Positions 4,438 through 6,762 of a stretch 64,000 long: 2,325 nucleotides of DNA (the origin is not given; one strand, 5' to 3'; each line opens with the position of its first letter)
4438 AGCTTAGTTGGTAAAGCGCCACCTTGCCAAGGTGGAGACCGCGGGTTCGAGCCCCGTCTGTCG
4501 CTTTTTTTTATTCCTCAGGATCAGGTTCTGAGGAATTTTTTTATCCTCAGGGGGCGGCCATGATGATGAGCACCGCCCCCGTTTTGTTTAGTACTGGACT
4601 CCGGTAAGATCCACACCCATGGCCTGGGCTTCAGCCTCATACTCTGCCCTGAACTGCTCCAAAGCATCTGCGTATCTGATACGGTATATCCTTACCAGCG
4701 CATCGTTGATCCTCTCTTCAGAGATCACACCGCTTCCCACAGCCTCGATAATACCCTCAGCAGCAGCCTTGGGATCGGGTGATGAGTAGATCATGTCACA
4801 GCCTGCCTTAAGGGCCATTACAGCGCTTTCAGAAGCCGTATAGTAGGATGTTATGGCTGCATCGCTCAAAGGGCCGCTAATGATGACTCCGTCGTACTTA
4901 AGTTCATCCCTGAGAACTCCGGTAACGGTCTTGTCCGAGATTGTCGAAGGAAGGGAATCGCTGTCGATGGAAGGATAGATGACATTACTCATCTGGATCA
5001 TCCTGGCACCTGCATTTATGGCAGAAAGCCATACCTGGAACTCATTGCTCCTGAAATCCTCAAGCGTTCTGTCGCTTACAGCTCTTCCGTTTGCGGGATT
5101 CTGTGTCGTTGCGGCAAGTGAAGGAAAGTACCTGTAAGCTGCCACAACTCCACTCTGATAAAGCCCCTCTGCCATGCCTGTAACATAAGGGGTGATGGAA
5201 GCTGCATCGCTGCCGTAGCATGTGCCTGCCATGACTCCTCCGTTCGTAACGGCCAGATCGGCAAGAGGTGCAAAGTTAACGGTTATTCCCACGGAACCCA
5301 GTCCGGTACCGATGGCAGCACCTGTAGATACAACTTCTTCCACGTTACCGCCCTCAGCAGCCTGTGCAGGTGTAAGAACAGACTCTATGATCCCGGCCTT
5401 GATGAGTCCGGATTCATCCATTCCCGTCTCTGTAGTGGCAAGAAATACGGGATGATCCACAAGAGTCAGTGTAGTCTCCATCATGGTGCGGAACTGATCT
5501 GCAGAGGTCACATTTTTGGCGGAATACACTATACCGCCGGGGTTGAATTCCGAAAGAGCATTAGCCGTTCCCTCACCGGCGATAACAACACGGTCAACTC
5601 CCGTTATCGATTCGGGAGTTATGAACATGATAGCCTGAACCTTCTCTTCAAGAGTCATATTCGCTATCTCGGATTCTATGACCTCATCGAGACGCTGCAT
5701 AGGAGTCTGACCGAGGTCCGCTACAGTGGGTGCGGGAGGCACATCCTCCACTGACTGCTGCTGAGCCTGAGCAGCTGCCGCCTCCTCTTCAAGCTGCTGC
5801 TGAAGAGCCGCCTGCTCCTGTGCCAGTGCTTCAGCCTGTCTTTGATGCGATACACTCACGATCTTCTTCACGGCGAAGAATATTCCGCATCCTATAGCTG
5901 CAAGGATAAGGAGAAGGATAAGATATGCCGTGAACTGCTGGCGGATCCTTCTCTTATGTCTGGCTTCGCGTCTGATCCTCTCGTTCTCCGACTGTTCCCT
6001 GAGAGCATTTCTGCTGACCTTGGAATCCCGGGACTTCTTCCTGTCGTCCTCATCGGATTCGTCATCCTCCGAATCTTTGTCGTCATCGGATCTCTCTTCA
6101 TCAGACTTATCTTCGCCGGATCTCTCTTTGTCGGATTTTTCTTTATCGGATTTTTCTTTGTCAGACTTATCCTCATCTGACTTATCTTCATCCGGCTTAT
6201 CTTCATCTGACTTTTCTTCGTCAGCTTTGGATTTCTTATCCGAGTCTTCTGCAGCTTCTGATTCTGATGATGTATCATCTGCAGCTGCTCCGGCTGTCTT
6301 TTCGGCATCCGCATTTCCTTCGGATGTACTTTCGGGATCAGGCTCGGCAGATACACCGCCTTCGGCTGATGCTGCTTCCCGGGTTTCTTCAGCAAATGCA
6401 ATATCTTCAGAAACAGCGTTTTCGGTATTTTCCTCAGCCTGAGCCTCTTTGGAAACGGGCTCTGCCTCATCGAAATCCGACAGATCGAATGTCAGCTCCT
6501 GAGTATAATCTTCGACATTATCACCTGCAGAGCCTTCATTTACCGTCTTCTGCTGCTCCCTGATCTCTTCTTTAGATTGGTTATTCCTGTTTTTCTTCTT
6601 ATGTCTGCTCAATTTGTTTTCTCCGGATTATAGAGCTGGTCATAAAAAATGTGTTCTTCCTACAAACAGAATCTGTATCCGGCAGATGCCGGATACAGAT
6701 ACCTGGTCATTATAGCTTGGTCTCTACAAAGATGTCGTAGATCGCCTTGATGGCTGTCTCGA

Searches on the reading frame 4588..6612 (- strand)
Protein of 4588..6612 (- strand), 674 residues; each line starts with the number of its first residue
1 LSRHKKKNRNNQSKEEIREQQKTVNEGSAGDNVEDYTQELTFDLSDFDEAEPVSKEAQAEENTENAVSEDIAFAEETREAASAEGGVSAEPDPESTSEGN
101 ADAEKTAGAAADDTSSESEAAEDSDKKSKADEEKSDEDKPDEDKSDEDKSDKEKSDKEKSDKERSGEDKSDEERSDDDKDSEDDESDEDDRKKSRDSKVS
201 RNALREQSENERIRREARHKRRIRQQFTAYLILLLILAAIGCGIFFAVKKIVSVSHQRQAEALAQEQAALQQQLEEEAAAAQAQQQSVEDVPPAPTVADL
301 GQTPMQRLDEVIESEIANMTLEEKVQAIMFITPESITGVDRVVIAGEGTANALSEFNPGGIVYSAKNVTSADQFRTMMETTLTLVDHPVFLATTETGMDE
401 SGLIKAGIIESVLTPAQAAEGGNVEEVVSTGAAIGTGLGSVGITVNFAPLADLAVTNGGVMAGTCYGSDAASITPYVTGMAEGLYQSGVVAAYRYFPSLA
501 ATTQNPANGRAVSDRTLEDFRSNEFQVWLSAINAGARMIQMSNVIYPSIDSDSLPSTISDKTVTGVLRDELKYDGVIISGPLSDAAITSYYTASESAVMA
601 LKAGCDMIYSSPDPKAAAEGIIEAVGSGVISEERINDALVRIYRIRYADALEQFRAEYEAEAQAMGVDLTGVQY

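Call 31: search_protein_families(library=ncbifam, proteins=[window:4588-6612:-], max_evalue=1e-10)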
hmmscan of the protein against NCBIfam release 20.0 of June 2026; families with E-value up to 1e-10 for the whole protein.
window:4588-6612:- (674 aa): 2 families
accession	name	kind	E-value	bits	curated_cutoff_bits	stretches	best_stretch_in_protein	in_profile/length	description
NF003740.0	PRK05337.1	equivalog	3.3e-25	88.9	207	1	352-647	21-316/340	beta-N-acetylhexosaminidase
NF052329.1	XyloArabinsidase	equivalog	1.3e-14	53.3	1050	1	362-669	61-361/750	beta-xylosidase/alpha-l-arabinosidase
